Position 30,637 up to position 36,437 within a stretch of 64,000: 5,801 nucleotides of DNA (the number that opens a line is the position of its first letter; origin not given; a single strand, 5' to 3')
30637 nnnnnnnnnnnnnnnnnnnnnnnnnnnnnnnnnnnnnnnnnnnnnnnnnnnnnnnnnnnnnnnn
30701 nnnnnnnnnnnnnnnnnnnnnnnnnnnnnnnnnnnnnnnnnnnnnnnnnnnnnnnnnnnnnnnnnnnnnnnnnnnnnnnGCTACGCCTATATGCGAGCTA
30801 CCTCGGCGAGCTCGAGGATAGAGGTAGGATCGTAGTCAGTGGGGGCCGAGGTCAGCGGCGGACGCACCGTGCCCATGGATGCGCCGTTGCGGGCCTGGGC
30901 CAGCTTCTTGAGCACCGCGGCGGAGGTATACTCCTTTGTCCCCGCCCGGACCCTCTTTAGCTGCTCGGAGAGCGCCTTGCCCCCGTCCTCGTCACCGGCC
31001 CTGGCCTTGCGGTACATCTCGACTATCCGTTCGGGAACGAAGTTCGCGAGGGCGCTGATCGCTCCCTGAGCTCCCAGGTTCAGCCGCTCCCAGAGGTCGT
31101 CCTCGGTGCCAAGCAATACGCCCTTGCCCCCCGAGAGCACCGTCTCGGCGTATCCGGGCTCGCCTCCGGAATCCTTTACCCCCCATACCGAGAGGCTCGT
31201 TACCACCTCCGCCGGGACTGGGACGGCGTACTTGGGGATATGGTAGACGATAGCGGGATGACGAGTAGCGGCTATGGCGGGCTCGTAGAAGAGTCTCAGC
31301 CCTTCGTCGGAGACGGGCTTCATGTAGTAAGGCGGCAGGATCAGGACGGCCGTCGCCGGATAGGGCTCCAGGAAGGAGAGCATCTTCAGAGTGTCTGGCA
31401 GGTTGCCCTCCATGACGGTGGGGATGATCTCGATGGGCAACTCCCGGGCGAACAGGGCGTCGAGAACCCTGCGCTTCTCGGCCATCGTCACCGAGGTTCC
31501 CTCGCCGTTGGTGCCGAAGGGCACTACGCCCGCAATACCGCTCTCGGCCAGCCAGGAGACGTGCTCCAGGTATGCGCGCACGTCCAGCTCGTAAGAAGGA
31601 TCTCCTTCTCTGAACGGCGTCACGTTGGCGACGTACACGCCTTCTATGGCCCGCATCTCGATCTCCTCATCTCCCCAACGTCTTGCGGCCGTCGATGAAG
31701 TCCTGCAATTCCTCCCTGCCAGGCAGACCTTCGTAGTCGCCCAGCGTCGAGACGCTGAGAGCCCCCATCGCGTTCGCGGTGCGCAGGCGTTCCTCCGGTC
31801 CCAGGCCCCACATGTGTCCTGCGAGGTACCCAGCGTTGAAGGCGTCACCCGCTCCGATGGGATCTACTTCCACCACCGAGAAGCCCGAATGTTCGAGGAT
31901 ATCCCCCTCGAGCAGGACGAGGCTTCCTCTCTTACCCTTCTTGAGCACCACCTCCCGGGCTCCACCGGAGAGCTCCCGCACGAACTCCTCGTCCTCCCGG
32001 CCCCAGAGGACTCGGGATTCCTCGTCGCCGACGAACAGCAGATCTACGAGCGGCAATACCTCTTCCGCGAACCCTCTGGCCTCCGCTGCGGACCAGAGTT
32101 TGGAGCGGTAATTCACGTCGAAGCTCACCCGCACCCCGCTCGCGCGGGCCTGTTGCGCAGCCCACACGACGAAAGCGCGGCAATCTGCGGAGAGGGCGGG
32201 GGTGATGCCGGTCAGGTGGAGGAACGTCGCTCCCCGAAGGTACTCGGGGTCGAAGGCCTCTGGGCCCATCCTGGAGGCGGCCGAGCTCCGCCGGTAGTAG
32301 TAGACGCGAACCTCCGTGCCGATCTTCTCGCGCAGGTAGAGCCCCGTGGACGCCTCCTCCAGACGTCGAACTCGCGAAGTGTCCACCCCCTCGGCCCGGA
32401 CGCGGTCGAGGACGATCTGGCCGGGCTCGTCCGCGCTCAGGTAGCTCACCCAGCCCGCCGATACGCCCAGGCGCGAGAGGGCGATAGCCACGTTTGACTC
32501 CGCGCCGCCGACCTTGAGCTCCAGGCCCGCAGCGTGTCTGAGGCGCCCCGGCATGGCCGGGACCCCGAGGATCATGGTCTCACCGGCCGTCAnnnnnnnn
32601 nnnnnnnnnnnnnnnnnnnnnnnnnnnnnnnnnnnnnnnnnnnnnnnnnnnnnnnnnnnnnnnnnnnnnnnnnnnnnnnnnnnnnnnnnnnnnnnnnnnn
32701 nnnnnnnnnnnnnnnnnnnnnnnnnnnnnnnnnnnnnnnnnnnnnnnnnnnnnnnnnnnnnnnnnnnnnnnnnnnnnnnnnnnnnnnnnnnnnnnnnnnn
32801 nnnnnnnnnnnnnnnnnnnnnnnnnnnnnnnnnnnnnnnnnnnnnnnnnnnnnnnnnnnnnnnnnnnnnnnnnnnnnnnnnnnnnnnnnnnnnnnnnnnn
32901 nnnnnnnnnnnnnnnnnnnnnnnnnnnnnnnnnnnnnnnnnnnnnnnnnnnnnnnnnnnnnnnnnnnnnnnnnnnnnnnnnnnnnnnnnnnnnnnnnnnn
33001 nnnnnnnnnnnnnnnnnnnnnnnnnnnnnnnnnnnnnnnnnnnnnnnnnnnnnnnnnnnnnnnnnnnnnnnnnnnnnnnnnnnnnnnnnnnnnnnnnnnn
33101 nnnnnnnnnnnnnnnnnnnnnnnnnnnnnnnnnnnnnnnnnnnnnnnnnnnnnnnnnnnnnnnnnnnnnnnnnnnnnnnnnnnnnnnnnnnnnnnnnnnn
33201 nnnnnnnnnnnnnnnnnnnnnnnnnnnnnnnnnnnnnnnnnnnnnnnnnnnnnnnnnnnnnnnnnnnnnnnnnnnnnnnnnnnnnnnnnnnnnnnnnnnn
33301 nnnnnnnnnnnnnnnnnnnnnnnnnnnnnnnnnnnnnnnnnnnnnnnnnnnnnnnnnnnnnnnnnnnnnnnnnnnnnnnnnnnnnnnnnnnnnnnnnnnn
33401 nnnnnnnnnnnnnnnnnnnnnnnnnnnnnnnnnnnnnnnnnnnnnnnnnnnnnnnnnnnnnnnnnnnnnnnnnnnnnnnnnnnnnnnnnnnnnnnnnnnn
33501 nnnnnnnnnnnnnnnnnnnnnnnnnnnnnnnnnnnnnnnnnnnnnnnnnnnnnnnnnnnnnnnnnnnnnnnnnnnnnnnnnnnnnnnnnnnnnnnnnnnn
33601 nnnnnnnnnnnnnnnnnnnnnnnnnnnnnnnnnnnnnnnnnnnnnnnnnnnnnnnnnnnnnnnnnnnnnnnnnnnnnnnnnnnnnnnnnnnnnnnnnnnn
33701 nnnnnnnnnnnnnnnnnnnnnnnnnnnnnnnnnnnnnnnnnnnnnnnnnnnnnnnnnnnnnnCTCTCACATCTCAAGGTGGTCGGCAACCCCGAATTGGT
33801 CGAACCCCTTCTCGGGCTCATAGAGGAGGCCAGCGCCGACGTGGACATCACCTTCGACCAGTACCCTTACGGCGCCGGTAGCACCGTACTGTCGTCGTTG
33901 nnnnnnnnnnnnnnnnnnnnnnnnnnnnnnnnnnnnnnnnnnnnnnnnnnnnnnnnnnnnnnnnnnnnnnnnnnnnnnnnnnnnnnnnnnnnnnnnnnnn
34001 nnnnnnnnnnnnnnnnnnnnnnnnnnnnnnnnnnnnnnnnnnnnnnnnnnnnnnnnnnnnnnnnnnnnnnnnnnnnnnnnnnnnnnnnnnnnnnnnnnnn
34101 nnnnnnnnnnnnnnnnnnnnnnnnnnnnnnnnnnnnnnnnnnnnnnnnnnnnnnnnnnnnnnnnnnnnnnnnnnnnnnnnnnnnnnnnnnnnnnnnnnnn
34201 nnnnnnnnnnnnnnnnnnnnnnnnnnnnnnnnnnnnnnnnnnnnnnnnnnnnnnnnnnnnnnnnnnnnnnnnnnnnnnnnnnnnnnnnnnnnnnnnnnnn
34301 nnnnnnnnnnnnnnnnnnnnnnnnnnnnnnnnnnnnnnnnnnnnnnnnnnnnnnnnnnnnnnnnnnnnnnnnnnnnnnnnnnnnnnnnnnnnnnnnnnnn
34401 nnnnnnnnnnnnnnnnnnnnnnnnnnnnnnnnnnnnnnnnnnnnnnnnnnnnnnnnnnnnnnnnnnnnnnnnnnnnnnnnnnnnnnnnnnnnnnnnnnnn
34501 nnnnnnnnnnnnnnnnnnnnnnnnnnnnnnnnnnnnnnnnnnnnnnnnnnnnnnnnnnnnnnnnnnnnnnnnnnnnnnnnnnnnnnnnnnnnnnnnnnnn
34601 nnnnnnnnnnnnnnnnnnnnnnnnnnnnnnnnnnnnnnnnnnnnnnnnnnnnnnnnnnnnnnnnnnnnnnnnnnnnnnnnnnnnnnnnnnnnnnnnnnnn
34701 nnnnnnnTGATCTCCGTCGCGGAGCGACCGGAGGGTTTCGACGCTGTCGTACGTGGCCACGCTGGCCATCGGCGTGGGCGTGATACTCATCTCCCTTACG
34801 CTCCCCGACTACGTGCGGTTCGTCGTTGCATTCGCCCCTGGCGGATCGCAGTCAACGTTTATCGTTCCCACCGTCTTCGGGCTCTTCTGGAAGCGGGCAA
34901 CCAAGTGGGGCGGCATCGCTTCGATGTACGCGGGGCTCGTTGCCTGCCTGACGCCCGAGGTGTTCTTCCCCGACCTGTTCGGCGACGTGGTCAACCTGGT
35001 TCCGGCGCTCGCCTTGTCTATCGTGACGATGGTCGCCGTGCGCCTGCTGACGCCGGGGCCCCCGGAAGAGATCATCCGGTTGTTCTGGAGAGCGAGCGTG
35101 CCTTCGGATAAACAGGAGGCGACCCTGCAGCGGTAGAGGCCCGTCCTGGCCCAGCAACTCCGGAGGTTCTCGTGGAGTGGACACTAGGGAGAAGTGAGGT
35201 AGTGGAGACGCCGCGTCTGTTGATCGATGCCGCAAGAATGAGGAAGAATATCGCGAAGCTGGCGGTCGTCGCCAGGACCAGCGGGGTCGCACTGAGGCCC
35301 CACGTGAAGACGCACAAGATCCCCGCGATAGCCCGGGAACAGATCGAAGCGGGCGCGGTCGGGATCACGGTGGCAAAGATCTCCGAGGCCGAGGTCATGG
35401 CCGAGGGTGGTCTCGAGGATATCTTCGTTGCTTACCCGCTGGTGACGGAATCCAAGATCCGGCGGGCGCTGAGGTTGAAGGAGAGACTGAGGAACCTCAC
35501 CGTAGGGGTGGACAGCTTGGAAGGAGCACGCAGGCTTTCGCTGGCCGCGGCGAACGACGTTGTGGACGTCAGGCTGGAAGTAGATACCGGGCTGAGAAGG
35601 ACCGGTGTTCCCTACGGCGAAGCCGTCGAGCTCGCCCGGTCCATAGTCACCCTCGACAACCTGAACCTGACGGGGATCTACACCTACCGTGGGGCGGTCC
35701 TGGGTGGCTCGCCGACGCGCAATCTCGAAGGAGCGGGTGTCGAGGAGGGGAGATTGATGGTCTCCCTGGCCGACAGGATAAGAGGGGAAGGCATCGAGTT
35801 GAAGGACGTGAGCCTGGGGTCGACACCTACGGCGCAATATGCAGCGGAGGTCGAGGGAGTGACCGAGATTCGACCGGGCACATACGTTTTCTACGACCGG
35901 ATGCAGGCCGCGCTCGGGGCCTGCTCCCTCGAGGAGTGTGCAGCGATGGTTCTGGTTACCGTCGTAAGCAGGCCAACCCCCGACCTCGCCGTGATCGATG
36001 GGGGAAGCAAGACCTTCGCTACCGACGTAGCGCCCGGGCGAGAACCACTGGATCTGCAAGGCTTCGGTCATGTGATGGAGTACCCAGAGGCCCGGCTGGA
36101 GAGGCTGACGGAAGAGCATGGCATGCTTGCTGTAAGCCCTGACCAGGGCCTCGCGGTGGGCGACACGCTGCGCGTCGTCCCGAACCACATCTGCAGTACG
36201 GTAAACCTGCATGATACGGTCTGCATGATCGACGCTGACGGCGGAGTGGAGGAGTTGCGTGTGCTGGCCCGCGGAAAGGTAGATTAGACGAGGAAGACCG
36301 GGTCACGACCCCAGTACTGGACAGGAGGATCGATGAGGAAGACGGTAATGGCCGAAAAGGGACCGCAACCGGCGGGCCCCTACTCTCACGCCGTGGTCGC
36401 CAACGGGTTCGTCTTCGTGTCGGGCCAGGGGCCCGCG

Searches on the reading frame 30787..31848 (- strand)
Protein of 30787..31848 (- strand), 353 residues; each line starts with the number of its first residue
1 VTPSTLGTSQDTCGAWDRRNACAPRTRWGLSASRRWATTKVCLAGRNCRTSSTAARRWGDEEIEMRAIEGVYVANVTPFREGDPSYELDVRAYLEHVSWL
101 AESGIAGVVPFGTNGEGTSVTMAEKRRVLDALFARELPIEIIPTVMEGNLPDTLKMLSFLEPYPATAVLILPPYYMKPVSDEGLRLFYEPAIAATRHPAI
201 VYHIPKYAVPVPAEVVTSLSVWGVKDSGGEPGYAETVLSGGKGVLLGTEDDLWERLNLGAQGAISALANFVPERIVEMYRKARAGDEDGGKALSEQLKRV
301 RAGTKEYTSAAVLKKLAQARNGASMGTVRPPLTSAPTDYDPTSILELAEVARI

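Call 64: search_protein_families(library=pfam, proteins=[window:30787-31848:-], max_evalue=0.00001)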
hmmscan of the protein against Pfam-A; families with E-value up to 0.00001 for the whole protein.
window:30787-31848:- (353 aa): 1 family
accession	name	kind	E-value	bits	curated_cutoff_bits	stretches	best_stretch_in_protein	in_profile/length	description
PF00701.28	DHDPS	-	3.1e-30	105.4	22.1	1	69-340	3-279/289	Dihydrodipicolinate synthetase family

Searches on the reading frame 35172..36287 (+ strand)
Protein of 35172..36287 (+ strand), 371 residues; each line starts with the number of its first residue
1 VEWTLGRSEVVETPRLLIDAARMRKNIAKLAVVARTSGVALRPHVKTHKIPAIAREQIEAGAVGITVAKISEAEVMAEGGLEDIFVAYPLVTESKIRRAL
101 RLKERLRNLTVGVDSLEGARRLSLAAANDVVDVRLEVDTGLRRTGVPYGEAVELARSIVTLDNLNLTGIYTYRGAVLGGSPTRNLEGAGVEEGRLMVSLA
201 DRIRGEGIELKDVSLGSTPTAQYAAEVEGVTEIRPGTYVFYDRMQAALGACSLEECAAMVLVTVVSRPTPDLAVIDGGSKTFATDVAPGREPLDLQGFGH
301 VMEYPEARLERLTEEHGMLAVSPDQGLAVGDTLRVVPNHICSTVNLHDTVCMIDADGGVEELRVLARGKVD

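Call 65: search_protein_families(library=pfam, proteins=[window:35172-36287:+], max_evalue=0.00001)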
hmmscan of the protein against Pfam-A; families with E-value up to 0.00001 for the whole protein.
window:35172-36287:+ (371 aa): 2 families
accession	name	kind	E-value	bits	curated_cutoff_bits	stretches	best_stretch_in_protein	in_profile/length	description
PF01168.26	Ala_racemase_N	-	4.8e-26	92.3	24.1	1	18-241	1-217/220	Alanine racemase, N-terminal domain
PF14031.13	D-ser_dehydrat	-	2.7e-22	79.7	22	1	257-352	1-96/97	Putative serine dehydratase domain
